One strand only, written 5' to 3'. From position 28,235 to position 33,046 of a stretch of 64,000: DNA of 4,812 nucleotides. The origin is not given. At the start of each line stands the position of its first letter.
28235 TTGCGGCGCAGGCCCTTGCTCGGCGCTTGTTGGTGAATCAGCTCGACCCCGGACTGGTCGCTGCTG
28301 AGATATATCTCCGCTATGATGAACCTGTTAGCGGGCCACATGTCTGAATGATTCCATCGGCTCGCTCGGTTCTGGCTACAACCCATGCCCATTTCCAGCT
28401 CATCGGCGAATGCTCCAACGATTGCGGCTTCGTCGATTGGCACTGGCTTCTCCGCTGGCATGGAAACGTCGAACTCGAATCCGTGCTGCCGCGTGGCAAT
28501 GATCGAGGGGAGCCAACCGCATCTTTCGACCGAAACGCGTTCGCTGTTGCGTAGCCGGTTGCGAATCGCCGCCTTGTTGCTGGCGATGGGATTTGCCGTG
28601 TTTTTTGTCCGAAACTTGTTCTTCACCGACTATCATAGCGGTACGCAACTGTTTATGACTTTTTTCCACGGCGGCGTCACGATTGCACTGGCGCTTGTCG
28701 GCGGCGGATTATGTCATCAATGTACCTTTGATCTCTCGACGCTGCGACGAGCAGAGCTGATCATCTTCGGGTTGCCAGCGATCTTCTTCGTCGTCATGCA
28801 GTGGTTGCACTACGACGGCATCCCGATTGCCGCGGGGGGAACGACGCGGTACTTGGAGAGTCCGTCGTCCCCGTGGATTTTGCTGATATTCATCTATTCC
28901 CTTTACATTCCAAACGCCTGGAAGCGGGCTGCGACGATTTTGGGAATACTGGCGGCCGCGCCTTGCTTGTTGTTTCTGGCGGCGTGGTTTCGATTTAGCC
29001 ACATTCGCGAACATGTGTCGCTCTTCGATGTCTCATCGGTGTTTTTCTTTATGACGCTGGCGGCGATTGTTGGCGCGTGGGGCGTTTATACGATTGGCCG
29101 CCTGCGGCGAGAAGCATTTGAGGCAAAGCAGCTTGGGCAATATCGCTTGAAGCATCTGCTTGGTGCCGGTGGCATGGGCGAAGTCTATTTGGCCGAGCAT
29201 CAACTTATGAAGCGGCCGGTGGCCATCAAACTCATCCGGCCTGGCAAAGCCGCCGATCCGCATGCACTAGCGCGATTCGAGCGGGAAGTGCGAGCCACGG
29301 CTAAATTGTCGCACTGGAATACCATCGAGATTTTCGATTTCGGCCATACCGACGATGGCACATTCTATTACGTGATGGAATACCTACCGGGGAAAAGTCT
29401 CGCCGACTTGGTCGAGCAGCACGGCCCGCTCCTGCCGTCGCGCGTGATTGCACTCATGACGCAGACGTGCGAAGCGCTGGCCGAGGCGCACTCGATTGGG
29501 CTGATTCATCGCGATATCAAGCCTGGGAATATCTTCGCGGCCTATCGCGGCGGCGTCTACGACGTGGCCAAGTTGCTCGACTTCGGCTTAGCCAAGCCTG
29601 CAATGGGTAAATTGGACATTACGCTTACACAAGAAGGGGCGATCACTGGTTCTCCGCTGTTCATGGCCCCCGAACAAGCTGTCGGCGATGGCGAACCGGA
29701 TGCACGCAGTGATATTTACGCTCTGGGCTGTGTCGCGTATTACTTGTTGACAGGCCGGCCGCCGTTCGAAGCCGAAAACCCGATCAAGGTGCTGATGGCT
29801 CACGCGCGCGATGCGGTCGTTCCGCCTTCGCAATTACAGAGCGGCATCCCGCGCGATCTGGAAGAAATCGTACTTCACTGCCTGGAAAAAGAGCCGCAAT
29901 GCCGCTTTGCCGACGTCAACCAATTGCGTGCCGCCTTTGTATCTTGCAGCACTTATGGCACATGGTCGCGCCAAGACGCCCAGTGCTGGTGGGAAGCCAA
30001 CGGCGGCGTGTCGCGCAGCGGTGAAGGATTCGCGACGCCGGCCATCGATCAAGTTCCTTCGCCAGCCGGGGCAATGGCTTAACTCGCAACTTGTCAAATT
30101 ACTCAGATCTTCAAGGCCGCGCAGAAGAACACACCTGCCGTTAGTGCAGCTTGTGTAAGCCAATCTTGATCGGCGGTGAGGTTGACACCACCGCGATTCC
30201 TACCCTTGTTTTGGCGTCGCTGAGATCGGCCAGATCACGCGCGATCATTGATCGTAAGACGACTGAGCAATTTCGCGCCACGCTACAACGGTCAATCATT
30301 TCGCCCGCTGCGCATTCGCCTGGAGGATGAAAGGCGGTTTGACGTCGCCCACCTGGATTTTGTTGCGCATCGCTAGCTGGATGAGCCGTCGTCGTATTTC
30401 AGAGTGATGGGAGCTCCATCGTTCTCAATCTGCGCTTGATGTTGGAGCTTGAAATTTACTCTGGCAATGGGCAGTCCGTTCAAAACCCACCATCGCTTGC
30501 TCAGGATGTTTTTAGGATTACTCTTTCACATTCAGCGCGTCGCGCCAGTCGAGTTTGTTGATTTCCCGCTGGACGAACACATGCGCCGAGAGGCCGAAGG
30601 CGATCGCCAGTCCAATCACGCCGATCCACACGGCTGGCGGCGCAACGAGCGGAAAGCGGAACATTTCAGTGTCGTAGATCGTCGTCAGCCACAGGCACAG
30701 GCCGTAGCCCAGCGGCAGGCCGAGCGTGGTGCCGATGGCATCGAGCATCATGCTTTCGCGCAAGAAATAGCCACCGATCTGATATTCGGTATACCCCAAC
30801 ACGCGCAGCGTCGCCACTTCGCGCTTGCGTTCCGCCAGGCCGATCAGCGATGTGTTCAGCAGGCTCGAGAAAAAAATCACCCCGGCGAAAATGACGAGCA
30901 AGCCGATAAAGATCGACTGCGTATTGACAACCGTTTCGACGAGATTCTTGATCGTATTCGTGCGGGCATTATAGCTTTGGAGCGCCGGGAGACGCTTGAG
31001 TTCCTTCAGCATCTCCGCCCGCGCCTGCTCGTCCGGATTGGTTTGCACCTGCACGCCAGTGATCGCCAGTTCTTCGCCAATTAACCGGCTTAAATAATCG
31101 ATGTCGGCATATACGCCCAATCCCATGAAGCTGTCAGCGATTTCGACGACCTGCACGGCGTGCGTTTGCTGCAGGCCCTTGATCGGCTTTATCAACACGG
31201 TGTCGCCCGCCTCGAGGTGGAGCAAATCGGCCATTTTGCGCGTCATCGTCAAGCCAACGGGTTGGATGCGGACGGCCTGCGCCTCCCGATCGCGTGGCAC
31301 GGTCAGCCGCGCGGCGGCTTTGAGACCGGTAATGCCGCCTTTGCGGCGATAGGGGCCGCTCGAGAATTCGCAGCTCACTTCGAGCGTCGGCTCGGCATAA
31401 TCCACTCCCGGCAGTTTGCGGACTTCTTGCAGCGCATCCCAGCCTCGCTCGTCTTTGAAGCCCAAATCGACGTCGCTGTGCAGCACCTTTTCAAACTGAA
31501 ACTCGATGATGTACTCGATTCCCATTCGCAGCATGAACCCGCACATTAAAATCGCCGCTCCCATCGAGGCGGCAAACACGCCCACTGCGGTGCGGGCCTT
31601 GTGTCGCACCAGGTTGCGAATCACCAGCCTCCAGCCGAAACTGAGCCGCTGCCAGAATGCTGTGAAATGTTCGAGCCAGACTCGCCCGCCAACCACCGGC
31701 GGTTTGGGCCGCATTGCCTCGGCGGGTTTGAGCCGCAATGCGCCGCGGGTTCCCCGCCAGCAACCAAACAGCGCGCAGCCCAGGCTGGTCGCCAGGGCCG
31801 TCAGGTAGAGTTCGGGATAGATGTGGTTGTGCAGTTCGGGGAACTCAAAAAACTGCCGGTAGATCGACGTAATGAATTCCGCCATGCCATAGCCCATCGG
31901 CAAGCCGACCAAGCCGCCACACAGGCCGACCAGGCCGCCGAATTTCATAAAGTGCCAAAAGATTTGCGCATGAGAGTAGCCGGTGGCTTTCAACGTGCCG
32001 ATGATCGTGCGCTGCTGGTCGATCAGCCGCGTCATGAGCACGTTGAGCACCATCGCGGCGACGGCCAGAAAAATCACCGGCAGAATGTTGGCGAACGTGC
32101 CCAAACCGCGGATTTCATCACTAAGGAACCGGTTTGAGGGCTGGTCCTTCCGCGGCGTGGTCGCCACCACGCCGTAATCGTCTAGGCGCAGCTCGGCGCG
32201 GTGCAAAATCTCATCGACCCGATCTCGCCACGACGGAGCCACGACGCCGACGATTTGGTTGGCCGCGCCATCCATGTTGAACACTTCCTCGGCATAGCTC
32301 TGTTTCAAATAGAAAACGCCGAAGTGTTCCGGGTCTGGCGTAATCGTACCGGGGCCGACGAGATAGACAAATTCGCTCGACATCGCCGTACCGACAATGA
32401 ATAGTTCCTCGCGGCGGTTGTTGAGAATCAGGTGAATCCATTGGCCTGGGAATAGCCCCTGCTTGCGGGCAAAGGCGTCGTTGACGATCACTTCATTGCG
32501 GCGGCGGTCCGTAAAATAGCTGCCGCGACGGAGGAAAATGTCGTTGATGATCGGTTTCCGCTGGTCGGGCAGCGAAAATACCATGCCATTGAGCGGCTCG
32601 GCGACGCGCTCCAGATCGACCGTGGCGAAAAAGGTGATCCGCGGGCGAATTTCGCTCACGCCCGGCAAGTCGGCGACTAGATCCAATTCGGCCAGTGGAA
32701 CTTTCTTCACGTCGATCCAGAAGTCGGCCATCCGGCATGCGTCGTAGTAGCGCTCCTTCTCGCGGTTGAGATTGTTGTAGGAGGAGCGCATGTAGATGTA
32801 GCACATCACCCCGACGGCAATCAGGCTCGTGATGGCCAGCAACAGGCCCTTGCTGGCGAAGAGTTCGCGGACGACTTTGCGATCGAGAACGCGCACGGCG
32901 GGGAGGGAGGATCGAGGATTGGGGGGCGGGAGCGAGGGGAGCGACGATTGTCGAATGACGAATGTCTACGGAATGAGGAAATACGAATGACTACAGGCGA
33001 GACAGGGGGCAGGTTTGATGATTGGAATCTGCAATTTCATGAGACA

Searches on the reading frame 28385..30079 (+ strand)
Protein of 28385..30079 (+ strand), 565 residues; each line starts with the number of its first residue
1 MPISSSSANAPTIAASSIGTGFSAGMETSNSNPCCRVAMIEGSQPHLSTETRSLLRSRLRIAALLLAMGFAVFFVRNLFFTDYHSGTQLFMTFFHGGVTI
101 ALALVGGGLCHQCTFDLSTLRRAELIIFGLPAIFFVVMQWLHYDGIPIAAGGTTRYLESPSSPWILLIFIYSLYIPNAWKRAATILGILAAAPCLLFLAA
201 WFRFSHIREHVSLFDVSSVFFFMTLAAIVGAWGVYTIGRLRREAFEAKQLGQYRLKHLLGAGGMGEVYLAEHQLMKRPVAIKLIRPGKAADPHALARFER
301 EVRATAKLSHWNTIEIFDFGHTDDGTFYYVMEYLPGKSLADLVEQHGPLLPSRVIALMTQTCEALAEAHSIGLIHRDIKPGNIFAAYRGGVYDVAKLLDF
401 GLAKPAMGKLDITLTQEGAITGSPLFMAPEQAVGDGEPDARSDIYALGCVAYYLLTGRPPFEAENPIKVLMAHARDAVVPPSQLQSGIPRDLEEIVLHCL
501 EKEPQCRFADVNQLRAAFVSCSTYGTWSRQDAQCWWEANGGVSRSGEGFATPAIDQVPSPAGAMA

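Call 39: search_protein_families(library=pfam, proteins=[window:28385-30079:+], max_evalue=0.00001)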
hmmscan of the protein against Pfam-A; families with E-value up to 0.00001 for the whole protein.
window:28385-30079:+ (565 aa): 3 families
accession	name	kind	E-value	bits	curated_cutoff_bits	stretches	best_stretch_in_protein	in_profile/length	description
PF00069.31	Pkinase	-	4.4e-44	151.3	31.7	1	253-509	1-253/263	Protein kinase domain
PF07714.23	PK_Tyr_Ser-Thr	-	1.3e-24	87.3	23.1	1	255-507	3-248/258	Protein tyrosine and serine/threonine kinase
PF03109.22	ABC1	-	3.6e-06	26.7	22.9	0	329-404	145-215/244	ABC1 atypical kinase-like domain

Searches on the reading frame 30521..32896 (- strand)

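Call 39: search_protein_families(library=pfam, proteins=[window:30521-32896:-], max_evalue=0.00001)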
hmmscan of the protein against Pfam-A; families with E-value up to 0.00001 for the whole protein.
window:30521-32896:- (792 aa): 1 family
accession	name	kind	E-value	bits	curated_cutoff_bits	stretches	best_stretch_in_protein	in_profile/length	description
PF02687.27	FtsX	-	2.4e-33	115.1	25.5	2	271-389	2-118/120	FtsX-like permease C-terminal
